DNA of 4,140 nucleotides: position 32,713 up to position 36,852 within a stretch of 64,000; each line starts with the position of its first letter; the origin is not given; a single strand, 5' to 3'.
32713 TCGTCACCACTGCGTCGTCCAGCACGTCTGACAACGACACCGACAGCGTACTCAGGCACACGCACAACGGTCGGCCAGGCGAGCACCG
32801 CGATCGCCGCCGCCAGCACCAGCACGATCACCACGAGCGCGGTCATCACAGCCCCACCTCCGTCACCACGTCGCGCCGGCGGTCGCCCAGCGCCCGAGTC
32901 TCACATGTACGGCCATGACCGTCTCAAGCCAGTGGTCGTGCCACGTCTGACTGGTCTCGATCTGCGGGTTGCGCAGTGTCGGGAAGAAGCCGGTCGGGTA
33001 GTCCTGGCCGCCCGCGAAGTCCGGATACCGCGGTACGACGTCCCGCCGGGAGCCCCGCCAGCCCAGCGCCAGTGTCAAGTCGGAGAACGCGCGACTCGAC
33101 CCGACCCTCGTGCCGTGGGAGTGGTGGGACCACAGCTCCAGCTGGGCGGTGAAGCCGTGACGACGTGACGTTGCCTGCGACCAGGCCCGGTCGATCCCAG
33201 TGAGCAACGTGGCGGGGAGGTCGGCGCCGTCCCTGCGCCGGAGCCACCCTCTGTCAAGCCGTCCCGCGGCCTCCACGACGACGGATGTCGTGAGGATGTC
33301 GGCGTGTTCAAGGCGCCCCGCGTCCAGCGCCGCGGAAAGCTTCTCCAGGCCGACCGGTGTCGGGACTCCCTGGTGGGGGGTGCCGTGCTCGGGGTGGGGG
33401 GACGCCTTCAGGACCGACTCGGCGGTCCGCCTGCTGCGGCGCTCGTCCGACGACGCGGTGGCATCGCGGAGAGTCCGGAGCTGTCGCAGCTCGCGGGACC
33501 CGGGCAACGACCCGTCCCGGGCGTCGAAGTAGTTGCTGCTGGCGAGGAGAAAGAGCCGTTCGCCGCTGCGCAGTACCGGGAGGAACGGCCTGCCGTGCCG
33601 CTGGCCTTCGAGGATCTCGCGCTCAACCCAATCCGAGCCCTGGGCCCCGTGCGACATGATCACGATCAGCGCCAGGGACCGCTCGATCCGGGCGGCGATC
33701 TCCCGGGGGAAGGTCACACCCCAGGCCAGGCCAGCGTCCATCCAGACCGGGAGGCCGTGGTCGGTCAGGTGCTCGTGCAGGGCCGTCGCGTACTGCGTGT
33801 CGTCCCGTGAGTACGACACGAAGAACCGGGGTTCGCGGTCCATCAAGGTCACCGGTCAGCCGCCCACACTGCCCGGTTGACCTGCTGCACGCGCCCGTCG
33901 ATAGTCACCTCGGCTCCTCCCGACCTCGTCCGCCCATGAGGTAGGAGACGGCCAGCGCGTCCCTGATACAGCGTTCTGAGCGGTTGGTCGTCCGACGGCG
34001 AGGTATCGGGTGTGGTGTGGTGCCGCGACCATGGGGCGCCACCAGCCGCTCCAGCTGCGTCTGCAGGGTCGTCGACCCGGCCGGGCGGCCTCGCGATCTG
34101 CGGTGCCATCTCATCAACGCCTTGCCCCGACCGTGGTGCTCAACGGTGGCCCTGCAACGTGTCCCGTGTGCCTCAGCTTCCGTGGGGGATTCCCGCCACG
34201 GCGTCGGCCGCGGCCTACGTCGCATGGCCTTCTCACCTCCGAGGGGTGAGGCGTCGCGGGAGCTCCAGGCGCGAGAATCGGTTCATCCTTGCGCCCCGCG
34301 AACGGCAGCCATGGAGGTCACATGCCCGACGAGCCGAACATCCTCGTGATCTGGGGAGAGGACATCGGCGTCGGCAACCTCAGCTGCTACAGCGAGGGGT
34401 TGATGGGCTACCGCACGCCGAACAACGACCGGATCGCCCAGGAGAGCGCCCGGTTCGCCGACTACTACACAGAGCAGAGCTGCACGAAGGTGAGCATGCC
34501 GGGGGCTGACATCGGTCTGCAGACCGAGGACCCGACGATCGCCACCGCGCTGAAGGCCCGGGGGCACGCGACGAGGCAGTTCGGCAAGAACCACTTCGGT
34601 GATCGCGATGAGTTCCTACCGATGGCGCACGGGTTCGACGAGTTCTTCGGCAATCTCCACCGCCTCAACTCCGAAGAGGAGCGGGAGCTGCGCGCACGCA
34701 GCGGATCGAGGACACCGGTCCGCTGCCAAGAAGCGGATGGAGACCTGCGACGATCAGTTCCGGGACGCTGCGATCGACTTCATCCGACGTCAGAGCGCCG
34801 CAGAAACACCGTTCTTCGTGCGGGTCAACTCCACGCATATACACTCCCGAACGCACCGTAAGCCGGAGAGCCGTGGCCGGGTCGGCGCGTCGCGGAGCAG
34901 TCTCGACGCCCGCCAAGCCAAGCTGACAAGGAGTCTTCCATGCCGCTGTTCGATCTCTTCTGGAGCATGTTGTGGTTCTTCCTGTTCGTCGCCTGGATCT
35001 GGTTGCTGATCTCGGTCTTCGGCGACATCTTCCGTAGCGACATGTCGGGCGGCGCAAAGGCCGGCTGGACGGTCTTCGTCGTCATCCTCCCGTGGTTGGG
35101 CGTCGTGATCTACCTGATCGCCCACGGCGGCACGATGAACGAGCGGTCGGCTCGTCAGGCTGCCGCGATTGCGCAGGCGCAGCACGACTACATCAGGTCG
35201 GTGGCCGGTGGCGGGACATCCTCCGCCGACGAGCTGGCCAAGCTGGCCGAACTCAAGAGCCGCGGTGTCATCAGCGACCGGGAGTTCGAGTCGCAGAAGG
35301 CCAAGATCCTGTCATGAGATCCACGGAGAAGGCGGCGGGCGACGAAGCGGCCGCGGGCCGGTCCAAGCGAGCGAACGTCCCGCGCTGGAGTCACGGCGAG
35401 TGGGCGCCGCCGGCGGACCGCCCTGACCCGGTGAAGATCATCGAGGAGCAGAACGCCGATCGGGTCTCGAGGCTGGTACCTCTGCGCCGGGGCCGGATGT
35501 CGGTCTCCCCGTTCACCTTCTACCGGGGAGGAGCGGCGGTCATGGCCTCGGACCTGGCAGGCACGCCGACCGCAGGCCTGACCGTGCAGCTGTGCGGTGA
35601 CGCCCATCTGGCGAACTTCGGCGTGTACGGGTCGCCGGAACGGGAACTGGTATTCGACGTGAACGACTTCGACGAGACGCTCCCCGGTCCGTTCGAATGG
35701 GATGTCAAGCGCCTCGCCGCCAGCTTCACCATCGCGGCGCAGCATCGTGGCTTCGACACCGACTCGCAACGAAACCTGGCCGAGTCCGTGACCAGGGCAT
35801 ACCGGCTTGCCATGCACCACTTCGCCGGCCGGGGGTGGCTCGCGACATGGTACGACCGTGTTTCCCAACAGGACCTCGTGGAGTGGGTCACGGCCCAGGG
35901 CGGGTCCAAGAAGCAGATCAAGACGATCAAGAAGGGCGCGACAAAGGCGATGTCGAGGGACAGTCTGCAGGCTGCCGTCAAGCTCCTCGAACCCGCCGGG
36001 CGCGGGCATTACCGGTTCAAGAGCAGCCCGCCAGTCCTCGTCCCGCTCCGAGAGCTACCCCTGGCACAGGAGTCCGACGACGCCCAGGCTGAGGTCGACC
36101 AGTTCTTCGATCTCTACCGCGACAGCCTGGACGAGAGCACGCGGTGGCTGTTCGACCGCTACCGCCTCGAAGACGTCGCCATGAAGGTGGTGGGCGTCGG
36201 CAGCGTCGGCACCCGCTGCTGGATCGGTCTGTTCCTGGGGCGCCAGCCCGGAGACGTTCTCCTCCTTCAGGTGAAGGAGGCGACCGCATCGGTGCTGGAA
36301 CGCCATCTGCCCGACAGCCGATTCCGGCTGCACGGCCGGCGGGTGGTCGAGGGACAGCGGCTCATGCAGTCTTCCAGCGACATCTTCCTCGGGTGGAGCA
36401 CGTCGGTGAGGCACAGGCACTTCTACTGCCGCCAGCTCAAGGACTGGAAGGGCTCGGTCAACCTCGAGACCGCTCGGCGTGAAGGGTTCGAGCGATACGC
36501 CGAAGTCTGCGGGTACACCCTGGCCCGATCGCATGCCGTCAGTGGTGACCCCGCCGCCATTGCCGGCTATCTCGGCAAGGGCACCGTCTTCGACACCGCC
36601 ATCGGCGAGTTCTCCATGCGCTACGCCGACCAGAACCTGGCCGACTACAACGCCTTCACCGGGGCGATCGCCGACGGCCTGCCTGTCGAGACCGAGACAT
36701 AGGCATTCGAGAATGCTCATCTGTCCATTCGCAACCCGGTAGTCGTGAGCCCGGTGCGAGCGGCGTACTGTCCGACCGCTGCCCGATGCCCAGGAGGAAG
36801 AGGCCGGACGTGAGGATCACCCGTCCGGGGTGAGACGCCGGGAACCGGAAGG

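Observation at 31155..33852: Two-gene operon: TIR-domain protein with GUN4-like C-terminal domain + SPFH/flotillin-like membrane protein, abutting integrase/tRNA remnants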

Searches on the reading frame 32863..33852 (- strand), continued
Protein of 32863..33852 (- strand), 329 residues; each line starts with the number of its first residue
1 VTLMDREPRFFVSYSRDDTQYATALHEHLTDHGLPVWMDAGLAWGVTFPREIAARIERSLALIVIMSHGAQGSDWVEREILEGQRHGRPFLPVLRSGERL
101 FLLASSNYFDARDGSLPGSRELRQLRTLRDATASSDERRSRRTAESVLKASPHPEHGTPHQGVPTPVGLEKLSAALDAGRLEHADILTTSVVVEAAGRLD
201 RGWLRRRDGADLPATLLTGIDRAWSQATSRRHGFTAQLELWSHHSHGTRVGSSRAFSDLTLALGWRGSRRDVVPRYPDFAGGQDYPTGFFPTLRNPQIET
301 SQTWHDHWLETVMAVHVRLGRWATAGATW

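Call 42: fold_search(model_id=the predicted structure, library=pdb)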
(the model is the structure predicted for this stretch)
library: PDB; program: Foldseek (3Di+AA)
matches with E <= 10: 1109; with E <= 0.001: 2
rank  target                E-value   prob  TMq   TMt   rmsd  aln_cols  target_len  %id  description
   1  8qlp_E                7.4e-04  1.00  0.28  0.23   9.6       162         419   20  CryoEM structure of the RNA/DNA bound SPARTA (BabAgo/TIR-APAZ) tetrameric complex (released 2024-01-31)
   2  9ugj_F                8.6e-04  1.00  0.23  0.53   3.9        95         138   23  Structure of SARM1 bound to SIR3-ADPR (released 2026-02-18)
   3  6o0u_A                1.0e-03  1.00  0.24  0.53  11.6       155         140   17  Crystal structure of the TIR domain H685A mutant from human SARM1 (released 2019-09-04)
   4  8qlp_M                2.1e-03  1.00  0.29  0.23   9.4       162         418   19  CryoEM structure of the RNA/DNA bound SPARTA (BabAgo/TIR-APAZ) tetrameric complex (released 2024-01-31)
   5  6o0q_A                2.3e-03  1.00  0.24  0.54  11.8       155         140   17  Crystal structure of the TIR domain from human SARM1 in complex with ribose (released 2019-09-04)
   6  8spo_I                2.6e-03  1.00  0.28  0.25   9.7       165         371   16  Tetramerized activation of MapSPARTA bound with NAD+ (released 2023-08-23)
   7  9mw2_A                2.8e-03  1.00  0.25  0.60  12.1       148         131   18  Structure of SARM1 TIR domain bound to G6831 (released 2026-02-04)
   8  9mw2_B                3.0e-03  1.00  0.25  0.56  11.8       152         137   18  Structure of SARM1 TIR domain bound to G6831 (released 2026-02-04)
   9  4lzp_D                3.0e-03  1.00  0.22  0.48  11.2       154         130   20  Structure of the TIR domain of the immunosuppressor BtpA from Brucella (released 2013-11-06)
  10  7dfv_B                3.2e-03  1.00  0.27  0.18  20.6       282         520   13  Cryo-EM structure of plant NLR RPP1 tetramer core part (released 2020-12-16)
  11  9ugj_B                3.7e-03  1.00  0.26  0.59   2.5       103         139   21  Structure of SARM1 bound to SIR3-ADPR (released 2026-02-18)
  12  7uxu_A                3.8e-03  1.00  0.25  0.59  10.8       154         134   18  CryoEM structure of the TIR domain from AbTir in complex with 3AD (released 2022-09-07)
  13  5ku7_B                4.4e-03  1.00  0.25  0.47  12.5       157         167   18  Crystal structure of the TIR domain from the Muscadinia rotundifolia disease resistance protein RPV1 (released 2017-02-15)
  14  4w8h_A                4.6e-03  1.00  0.31  0.72   3.6       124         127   22  Crystal structure of the TIR domain of the Toll-related Receptor TRR-2 from the lower metazoan Hydra magnipapillata (c (released 2015-09-09)
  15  8qlo_A                4.6e-03  1.00  0.30  0.23  10.3       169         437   19  CryoEM structure of the apo SPARTA (BabAgo/TIR-APAZ) complex (released 2024-01-31)
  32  1z3x                  7.8e-03  1.00  0.35  0.48  15.2       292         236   21  Structure of Gun4 from Thermosynechococcus elongatus (released 2005-06-07)
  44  7e2r_A                1.1e-02  1.00  0.33  0.70   4.4       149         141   15  The ligand-free structure of Arabidopsis thaliana GUN4 (released 2021-08-25)
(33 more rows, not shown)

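Call 53: find_encoding_contigs(protein=P0001, flank=10000, max_places=3)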
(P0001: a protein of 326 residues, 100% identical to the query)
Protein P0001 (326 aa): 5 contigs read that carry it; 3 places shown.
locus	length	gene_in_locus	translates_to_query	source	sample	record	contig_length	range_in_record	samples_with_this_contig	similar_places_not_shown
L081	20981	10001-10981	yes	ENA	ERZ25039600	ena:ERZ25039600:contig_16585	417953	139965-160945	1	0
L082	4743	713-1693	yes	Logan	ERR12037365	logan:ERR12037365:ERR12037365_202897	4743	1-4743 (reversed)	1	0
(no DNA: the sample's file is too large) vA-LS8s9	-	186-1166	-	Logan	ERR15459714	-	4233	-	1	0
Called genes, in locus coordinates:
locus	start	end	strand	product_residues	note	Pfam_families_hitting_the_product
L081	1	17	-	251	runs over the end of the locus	-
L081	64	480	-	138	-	-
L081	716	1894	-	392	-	PF12698:ABC2_membrane_3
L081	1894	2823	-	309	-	PF00005:ABC_tran, PF13304:AAA_21, PF13732:DrrA1-3_C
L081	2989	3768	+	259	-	PF00106:adh_short, PF08659:KR, PF13561:adh_short_C2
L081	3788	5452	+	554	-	PF07005:SBD_N, PF17042:NBD_C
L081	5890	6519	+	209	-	-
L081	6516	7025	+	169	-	PF06271:RDD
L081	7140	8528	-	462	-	PF10009:DUF2252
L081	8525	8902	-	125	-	PF13396:PLDc_N, PF09851:SHOCT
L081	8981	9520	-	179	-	PF00884:Sulfatase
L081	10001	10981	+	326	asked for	PF13676:TIR_2, PF05419:GUN4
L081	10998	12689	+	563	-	PF01145:Band_7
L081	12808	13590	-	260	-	-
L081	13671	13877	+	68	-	-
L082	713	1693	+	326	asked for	PF13676:TIR_2, PF05419:GUN4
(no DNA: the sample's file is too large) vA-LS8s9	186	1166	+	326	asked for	PF13676:TIR_2, PF05419:GUN4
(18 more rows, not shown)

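Call 76: list_cluster_members(proteins=[P0001, P0113, P0002])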
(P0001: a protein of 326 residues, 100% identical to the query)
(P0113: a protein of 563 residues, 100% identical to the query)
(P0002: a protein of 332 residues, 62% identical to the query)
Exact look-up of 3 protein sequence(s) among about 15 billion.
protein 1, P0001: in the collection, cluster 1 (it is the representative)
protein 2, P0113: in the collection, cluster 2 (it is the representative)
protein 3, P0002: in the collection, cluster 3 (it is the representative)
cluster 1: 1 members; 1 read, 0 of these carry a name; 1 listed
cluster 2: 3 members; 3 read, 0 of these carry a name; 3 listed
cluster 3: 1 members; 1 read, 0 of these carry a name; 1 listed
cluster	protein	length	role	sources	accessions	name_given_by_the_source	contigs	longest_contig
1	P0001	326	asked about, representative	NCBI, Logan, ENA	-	-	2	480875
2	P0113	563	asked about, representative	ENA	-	-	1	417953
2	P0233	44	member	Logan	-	-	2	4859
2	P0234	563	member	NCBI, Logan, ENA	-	-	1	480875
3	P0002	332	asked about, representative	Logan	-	-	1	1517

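Call 96: find_encoding_contigs(protein=P0003, flank=5000, max_places=1)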
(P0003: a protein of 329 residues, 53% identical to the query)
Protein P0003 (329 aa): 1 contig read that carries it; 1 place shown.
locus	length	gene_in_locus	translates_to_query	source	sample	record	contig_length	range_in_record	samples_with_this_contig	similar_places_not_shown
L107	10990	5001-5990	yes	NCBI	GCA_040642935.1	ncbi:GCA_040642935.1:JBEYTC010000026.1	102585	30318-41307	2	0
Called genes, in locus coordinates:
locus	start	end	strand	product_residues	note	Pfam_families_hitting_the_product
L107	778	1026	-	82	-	PF14026:SCO4226-like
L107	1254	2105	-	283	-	PF21810:DUF6880 (weak)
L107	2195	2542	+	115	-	-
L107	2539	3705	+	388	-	-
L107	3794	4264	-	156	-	PF03682:UPF0158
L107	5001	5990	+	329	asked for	PF13676:TIR_2, PF05419:GUN4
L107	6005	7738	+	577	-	PF01145:Band_7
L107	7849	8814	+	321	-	PF13672:PP2C_2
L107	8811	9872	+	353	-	PF00069:Pkinase, PF07714:PK_Tyr_Ser-Thr (weak), PF06293:Kdo (weak)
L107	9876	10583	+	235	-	PF00362:Integrin_beta (faint), PF13519:VWA_2 (faint), PF25106:VWA_4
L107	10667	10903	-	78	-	-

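Call 97: find_encoding_contigs(protein=P0038, flank=5000, max_places=1)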
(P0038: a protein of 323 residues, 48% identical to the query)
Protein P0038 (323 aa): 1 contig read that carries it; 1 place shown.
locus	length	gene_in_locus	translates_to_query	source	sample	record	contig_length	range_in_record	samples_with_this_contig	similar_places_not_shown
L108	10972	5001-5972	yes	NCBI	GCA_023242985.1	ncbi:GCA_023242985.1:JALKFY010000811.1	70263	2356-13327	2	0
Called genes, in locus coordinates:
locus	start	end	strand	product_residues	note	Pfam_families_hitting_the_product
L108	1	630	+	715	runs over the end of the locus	PF00580:UvrD-helicase (faint), PF13245:AAA_19 (faint), PF01443:Viral_helicase1 (faint), PF13538:UvrD_C_2 (faint)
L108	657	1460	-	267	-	PF03061:4HBT (weak), PF13622:4HBT_3 (faint)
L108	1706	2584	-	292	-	PF00561:Abhydrolase_1, PF12146:Hydrolase_4 (weak), PF12697:Abhydrolase_6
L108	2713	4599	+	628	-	PF00486:Trans_reg_C, PF03704:BTAD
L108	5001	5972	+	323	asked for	PF08937:ThsB_TIR (weak), PF13676:TIR_2, PF05419:GUN4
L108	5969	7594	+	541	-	PF01145:Band_7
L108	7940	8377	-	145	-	PF01047:MarR (weak), PF12802:MarR_2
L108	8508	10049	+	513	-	PF00083:Sugar_tr, PF07690:MFS_1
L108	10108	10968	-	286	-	PF00106:adh_short, PF08659:KR (weak), PF13561:adh_short_C2 (weak)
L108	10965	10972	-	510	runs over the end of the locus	PF00083:Sugar_tr, PF07690:MFS_1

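Call 98: find_encoding_contigs(protein=P0034, flank=5000, max_places=1)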
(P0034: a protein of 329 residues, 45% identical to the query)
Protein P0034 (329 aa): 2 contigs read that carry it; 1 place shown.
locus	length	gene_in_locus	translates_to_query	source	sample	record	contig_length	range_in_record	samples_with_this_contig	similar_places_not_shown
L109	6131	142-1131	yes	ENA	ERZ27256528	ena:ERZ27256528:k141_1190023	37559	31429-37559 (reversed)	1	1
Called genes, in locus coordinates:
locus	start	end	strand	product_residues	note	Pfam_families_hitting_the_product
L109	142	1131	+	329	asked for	PF08937:ThsB_TIR (weak), PF13676:TIR_2, PF05419:GUN4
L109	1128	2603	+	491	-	PF01145:Band_7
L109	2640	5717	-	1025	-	PF05729:NACHT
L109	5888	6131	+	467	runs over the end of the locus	-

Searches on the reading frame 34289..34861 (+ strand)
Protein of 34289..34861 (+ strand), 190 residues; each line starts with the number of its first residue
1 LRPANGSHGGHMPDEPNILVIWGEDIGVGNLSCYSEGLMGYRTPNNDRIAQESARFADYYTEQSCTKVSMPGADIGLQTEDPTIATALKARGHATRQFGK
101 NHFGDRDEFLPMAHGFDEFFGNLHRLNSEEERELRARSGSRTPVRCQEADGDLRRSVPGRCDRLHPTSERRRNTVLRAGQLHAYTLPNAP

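Call 4: search_protein_families(library=pfam, proteins=[window:34289-34861:+], max_evalue=0.1)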
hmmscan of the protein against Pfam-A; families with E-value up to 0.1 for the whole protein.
window:34289-34861:+ (190 aa): 1 family
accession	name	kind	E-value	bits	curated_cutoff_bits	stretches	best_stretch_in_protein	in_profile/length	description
PF00884.28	Sulfatase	-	7.2e-12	45.7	25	1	16-126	1-126/301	Sulfatase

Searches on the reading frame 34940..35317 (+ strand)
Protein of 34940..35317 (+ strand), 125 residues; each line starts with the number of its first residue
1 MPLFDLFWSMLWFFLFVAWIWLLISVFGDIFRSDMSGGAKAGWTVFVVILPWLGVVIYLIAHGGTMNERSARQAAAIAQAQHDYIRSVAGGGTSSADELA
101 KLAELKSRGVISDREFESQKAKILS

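Call 4: search_protein_families(library=pfam, proteins=[window:34940-35317:+], max_evalue=0.1)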
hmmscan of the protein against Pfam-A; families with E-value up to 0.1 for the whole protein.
window:34940-35317:+ (125 aa): 3 families
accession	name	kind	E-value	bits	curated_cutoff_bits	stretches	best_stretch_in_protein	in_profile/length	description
PF09851.14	SHOCT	-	2.3e-08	33.9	27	1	97-124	1-28/28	Short C-terminal domain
PF13396.11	PLDc_N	-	1.9e-07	31.4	23.3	1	17-60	1-39/42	Phospholipase_D-nuclease N-terminal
PF10954.13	DUF2755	-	0.039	14.5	25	1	24-70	8-54/100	Protein of unknown function (DUF2755)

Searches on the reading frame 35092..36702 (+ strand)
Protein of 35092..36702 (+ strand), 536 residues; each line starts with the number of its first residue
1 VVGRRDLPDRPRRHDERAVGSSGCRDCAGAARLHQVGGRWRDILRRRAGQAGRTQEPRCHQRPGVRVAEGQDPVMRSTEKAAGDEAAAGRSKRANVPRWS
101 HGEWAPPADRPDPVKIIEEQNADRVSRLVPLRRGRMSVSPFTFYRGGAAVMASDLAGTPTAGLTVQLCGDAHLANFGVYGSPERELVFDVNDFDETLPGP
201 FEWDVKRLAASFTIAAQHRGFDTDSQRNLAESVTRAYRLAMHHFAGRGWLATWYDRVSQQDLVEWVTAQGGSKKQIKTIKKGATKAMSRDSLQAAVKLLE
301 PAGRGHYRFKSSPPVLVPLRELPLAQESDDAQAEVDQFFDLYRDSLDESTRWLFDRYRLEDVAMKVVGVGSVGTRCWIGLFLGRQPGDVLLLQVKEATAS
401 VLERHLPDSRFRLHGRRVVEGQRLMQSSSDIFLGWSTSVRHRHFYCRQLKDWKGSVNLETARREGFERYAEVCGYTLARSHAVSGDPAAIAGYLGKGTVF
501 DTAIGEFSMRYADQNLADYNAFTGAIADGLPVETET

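Call 4: search_protein_families(library=pfam, proteins=[window:35092-36702:+], max_evalue=0.1)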
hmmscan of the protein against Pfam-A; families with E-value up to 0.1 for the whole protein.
window:35092-36702:+ (536 aa): 1 family
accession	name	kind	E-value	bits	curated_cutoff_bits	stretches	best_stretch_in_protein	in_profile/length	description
PF10009.15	DUF2252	-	5.5e-135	450.8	22.3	1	124-523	1-390/392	Uncharacterized protein conserved in bacteria (DUF2252)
